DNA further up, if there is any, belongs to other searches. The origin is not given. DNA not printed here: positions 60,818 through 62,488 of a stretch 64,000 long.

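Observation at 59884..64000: Second, divergent GRE locus: GRE (GCxE type), FGGY kinase and a second PMI-like cupin, with no activase in view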

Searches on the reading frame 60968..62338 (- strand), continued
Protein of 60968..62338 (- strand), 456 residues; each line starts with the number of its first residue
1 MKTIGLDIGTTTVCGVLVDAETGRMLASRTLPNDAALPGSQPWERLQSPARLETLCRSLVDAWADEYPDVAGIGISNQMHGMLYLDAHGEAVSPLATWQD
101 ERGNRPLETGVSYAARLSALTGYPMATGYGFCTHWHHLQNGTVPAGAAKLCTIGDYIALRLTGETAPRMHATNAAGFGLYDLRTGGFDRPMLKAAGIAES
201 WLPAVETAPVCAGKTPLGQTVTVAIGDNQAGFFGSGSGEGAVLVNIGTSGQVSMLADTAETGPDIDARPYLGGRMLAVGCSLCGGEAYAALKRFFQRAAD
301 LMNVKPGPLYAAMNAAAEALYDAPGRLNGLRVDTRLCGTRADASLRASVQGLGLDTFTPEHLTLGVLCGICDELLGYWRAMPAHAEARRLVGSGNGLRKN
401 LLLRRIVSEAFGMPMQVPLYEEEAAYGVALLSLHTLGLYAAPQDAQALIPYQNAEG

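Call 76: find_homologous_proteins(query=A3, max_evalue=1e-30)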
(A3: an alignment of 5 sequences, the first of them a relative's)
Query A3 (5 sequences) (766 aa, profile of the alignment): 2314 proteins with E <= 1e-30 among 8000 candidates; the best 120 are listed.
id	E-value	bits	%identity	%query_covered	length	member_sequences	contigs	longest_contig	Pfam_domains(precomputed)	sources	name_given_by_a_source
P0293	0.0e+0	1318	100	100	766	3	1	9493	PF02901.21,PF01228.27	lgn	-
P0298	0.0e+0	1250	46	100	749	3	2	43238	PF02901.21,PF01228.27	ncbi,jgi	-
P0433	0.0e+0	1201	74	100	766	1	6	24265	PF02901.21,PF01228.27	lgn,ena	-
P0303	0.0e+0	1160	43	100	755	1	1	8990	PF02901.21,PF01228.27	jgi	-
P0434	0.0e+0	1154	71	100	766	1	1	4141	PF02901.21,PF01228.27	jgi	jgi:pyruvate formate-lyase/glycerol dehydratase family glycyl radical enzyme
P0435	0.0e+0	1103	45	100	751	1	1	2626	PF02901.21,PF01228.27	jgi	jgi:formate C-acetyltransferase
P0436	0.0e+0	1097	46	100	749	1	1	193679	PF02901.21,PF01228.27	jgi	jgi:pyruvate formate-lyase/glycerol dehydratase family glycyl radical enzyme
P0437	0.0e+0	1089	41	100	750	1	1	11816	PF02901.21,PF01228.27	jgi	jgi:pyruvate formate-lyase/glycerol dehydratase family glycyl radical enzyme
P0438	0.0e+0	1082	57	100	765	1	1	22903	PF02901.21,PF01228.27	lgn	-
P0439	0.0e+0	1053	55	100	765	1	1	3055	PF02901.21,PF01228.27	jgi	jgi:pyruvate formate-lyase/glycerol dehydratase family glycyl radical enzyme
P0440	0.0e+0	1051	55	100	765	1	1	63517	PF02901.21,PF01228.27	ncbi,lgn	-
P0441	0.0e+0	1034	54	100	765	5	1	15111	PF02901.21,PF01228.27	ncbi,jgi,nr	ncbi:hypothetical protein HQ563_01560 [bacterium]|nr:hypothetical protein [bacterium]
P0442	0.0e+0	1032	55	100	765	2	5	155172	PF02901.21,PF01228.27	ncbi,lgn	-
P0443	0.0e+0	1029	54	100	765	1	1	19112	PF02901.21,PF01228.27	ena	-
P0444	0.0e+0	1027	54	100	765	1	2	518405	PF02901.21,PF01228.27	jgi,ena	-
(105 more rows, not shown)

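Call 77: find_encoding_contigs(protein=P0444, flank=8000, max_places=2)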
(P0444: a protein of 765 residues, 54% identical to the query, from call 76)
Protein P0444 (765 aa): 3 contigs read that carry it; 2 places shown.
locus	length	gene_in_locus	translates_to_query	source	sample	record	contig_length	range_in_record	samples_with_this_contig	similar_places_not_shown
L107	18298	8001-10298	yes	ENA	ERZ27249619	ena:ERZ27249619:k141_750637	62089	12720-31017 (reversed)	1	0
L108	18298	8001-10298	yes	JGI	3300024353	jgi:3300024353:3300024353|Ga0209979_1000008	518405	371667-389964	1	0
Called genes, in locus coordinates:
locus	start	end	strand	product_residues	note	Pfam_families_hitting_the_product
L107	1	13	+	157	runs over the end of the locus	-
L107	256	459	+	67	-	-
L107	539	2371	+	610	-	PF02463:SMC_N (weak), PF11398:DUF2813, PF13175:AAA_15, PF13476:AAA_23, PF13304:AAA_21, PF13175:AAA_15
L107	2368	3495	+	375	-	PF01208:URO-D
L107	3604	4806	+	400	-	PF00180:Iso_dh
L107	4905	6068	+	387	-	PF01966:HD, PF13286:HD_assoc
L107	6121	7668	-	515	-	PF01019:G_glu_transpept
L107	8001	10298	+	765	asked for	PF02901:PFL-like, PF01228:Gly_radical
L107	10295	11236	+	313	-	PF13353:Fer4_12 (faint), PF04055:Radical_SAM, PF00037:Fer4 (weak), PF13237:Fer4_10 (weak), PF14697:Fer4_21 (weak), PF12838:Fer4_7, PF13187:Fer4_9, PF00037:Fer4 (weak), +2 more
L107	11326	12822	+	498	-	PF00370:FGGY_N, PF01869:BcrAD_BadFG (faint), PF02782:FGGY_C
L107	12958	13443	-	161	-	-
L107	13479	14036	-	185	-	-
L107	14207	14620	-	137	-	-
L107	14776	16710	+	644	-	-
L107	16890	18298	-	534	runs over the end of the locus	PF00939:Na_sulph_symp, PF03600:CitMHS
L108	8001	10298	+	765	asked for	PF02901:PFL-like, PF01228:Gly_radical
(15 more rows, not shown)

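Call 78: find_encoding_contigs(protein=P0436, flank=8000, max_places=2)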
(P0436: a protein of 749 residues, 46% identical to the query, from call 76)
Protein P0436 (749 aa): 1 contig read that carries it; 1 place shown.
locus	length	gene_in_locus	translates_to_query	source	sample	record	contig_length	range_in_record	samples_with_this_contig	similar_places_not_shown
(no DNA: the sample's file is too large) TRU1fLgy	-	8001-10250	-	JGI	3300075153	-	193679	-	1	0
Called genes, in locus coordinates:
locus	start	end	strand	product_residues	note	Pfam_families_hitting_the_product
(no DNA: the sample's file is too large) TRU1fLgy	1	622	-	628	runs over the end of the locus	PF03629:SASA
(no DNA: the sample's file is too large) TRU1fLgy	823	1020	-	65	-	-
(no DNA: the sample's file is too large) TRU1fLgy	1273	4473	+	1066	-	PF00133:tRNA-synt_1, PF09334:tRNA-synt_1g, PF08264:Anticodon_1, PF19302:DUF5915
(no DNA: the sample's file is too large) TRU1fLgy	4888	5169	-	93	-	-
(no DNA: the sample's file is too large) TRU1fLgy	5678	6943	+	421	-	PF02403:Seryl_tRNA_N, PF00587:tRNA-synt_2b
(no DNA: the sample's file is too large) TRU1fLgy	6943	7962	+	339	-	PF18152:DAHP_snth_FXD, PF00793:DAHP_synth_1, PF03102:NeuB (weak)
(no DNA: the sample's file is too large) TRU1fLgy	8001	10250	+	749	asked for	PF02901:PFL-like, PF01228:Gly_radical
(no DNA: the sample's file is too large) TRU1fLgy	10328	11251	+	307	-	PF13353:Fer4_12 (faint), PF13237:Fer4_10, PF14697:Fer4_21, PF12838:Fer4_7, PF13187:Fer4_9, PF12837:Fer4_6 (weak), PF00037:Fer4 (weak), PF04055:Radical_SAM, +3 more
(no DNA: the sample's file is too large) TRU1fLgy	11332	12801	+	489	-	-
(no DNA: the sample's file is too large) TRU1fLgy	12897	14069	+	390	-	PF13412:HTH_24 (faint), PF00480:ROK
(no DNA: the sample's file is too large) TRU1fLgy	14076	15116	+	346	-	PF01408:GFO_IDH_MocA, PF22725:GFO_IDH_MocA_C3, PF02894:GFO_IDH_MocA_C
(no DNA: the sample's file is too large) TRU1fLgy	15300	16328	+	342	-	PF01208:URO-D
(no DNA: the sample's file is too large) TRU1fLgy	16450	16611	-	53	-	-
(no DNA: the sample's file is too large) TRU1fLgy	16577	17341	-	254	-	PF07228:SpoIIE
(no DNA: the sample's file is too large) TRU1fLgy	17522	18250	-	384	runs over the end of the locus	PF05496:RuvB_N (faint), PF13177:DNA_pol3_delta2, PF13604:AAA_30 (faint), PF13401:AAA_22, PF00004:AAA, PF07728:AAA_5 (weak), PF22608:DNAX_ATPase_lid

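Call 79: find_encoding_contigs(protein=P0298, flank=8000, max_places=2)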
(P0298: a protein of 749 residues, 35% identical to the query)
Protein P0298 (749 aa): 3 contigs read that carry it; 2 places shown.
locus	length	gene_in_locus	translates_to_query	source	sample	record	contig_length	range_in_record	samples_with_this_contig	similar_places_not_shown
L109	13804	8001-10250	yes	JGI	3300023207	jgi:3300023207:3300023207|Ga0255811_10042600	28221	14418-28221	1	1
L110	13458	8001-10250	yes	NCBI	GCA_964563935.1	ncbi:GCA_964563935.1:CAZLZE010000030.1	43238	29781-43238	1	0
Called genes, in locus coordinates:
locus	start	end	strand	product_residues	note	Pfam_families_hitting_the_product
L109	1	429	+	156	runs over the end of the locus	PF14102:Caps_synth_CapC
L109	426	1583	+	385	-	-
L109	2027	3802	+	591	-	PF00037:Fer4 (faint), PF12797:Fer4_2 (faint), PF13187:Fer4_9 (weak), PF13237:Fer4_10 (weak), PF12837:Fer4_6 (weak), PF02906:Fe_hyd_lg_C, PF04060:FeS (weak), PF00015:MCPsignal, +2 more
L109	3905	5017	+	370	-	PF16269:DUF4922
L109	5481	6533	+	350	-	-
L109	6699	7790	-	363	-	PF05559:DUF763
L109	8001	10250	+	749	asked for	PF02901:PFL-like, PF01228:Gly_radical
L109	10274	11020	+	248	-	PF02311:AraC_binding (faint), PF07883:Cupin_2 (weak), PF12833:HTH_18, PF00165:HTH_AraC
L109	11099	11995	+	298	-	PF01156:IU_nuc_hydro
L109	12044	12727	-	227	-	PF03781:FGE-sulfatase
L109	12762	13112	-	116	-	-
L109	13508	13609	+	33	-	-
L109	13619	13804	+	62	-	?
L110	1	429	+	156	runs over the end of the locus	PF14102:Caps_synth_CapC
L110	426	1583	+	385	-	-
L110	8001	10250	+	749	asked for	PF02901:PFL-like, PF01228:Gly_radical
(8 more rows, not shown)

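Call 81: search_protein_families(library=ncbifam, proteins=[L107:11326-12822:+, L063:16735-18306:+, L063:12458-13834:+, L109:11099-11995:+], max_evalue=0.00001)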
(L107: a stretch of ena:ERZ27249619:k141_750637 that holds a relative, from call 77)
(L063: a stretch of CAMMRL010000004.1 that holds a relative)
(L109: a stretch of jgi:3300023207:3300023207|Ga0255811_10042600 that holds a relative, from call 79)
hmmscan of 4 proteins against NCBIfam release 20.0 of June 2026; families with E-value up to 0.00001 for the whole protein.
L107:11326-12822:+ (498 aa): 12 families
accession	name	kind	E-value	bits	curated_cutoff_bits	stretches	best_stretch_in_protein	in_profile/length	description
TIGR01312.1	XylB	equivalog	1.5e-162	541.5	380.25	1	5-484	1-480/481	xylulokinase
NF011601.0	PRK15027.1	equivalog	7e-116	387.4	912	1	5-487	3-479/484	xylulokinase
TIGR01314.1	gntK_FGGY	equivalog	2.3e-85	287.1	648.55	1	4-496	2-502/505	gluconokinase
TIGR01311.1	glycerol_kin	equivalog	5.8e-75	252.5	590.35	1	4-472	3-479/496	glycerol kinase GlpK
NF008187.0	PRK10939.1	equivalog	1.1e-74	252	528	1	1-485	3-501/521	autoinducer-2 kinase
NF000756.0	PRK00047.1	subfamily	4.1e-68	229.9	498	1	4-454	7-463/502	glycerol kinase GlpK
TIGR02628.1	fuculo_kin_coli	equivalog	7.2e-47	160.4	470.9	1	5-456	4-455/465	L-fuculokinase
NF003154.0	PRK04123.1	equivalog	4.2e-46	157.8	428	1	2-485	4-535/554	ribulokinase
TIGR01315.1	5C_CHO_kinase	subfamily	2.2e-43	148.8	408.7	2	4-248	2-263/541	FGGY family pentulose kinase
TIGR01234.1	L-ribulokinase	equivalog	6.6e-33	114.3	583.25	2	321-483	362-526/536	ribulokinase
TIGR02627.1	rhamnulo_kin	equivalog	2.3e-20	72.6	527.95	1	7-226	3-222/454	rhamnulokinase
NF007925.0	PRK10640.1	equivalog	3.2e-18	65.4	639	1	3-228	5-230/489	rhamnulokinase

L063:16735-18306:+ (523 aa): 12 families
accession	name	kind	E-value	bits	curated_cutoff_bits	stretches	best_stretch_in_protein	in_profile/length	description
TIGR01312.1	XylB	equivalog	2.1e-170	567.4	380.25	1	21-510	1-480/481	xylulokinase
NF011601.0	PRK15027.1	equivalog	4.9e-116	388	912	1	21-511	3-477/484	xylulokinase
TIGR01314.1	gntK_FGGY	equivalog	2.6e-95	319.8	648.55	1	19-520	1-500/505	gluconokinase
NF008187.0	PRK10939.1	equivalog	5.4e-75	253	528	1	16-512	2-502/521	autoinducer-2 kinase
TIGR01311.1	glycerol_kin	equivalog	2.3e-65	220.8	590.35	1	19-498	2-479/496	glycerol kinase GlpK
NF000756.0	PRK00047.1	subfamily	1.6e-61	208.1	498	1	17-498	4-480/502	glycerol kinase GlpK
NF003154.0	PRK04123.1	equivalog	9.1e-57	193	428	1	16-514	2-538/554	ribulokinase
TIGR01234.1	L-ribulokinase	equivalog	2.6e-43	148.6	583.25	1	19-510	2-527/536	ribulokinase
TIGR02628.1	fuculo_kin_coli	equivalog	6.9e-40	137.4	470.9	1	23-488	6-461/465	L-fuculokinase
TIGR01315.1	5C_CHO_kinase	subfamily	2.3e-39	135.5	408.7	1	20-499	2-527/541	FGGY family pentulose kinase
TIGR02627.1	rhamnulo_kin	equivalog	3e-22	78.8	527.95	1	55-280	39-255/454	rhamnulokinase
NF007925.0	PRK10640.1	equivalog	8.1e-20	70.7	639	1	55-279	39-260/489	rhamnulokinase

L063:12458-13834:+ (458 aa): 8 families
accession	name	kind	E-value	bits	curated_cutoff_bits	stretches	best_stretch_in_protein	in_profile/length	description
TIGR01312.1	XylB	equivalog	1.1e-28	100.1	380.25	1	4-449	1-452/481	xylulokinase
TIGR01311.1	glycerol_kin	equivalog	1.8e-13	49.7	590.35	1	3-251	3-266/496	glycerol kinase GlpK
TIGR01314.1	gntK_FGGY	equivalog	1.1e-09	37.4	648.55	0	3-105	2-104/505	gluconokinase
NF011601.0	PRK15027.1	equivalog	1.5e-09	36.8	912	1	4-249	3-255/484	xylulokinase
TIGR02628.1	fuculo_kin_coli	equivalog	1.9e-09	37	470.9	1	309-452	321-458/465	L-fuculokinase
NF000756.0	PRK00047.1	subfamily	2.9e-08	32.5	498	1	3-251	7-270/502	glycerol kinase GlpK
NF003154.0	PRK04123.1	equivalog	8.5e-07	28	428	0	388-453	443-509/554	ribulokinase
NF008187.0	PRK10939.1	equivalog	1.1e-06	27.6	528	0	388-447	412-470/521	autoinducer-2 kinase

L109:11099-11995:+ (298 aa): 4 families
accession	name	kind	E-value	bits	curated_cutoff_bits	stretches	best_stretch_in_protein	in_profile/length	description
NF008036.0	PRK10768.1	equivalog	4.9e-25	88.3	382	1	4-263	2-261/304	ribonucleoside hydrolase RihC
NF052221.1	UridNuclsHydUriH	equivalog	2.5e-16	59.8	450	1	7-186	2-191/310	uridine-preferring nucleoside hydrolase UriH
NF007761.0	PRK10443.1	equivalog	5.8e-16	58.4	433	1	5-258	3-263/311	pyrimidine-specific ribonucleoside hydrolase RihA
NF007417.0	PRK09955.1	equivalog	7.3e-10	38.2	459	1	4-185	3-190/313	ribosylpyrimidine nucleosidase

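Call 85: search_protein_families(library=pfam, alignment_id=A4, max_evalue=0.00001)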
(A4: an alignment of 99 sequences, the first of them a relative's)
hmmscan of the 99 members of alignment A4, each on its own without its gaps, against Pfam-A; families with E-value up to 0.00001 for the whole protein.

A. member 1, L003:13176-14687:+ (504 aa): 2 families
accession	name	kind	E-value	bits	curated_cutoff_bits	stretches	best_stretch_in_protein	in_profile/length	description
PF00005.33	ABC_tran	-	6.2e-51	173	25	2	21-170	1-137/137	ABC transporter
PF13304.12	AAA_21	-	9.8e-10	39.4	27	0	392-453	233-297/304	AAA domain, putative AbiEii toxin, Type IV TA system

B. families by the number of members that match (of 99 scanned): 94 families (the first 25 are shown)
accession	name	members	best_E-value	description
PF00005.33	ABC_tran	5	6.2e-51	ABC transporter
PF03009.23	GDPD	5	2.8e-45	Glycerophosphoryl diester phosphodiesterase family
PF13304.12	AAA_21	5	3.6e-14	AAA domain, putative AbiEii toxin, Type IV TA system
PF00892.27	EamA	4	2.7e-26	EamA-like transporter family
PF16387.11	DUF4996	4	3.8e-26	Domain of unknown function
PF01168.26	Ala_racemase_N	3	1.3e-70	Alanine racemase, N-terminal domain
PF10143.14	PhosphMutase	3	3.4e-60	2,3-bisphosphoglycerate-independent phosphoglycerate mutase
PF00842.27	Ala_racemase_C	3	5.2e-47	Alanine racemase, C-terminal domain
PF01676.23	Metalloenzyme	3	3.7e-43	Metalloenzyme superfamily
PF01613.24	Flavin_Reduct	3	7.7e-26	Flavin reductase like domain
PF00301.25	Rubredoxin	3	4.8e-18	Rubredoxin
PF00583.31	Acetyltransf_1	3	1.3e-16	Acetyltransferase (GNAT) family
PF21349.2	RUBY_RBDX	3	1.7e-15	Rubrerythrin, rubredoxin-like domain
PF13508.13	Acetyltransf_7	3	1.5e-13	Acetyltransferase (GNAT) domain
PF13673.13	Acetyltransf_10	3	5.3e-10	Acetyltransferase (GNAT) domain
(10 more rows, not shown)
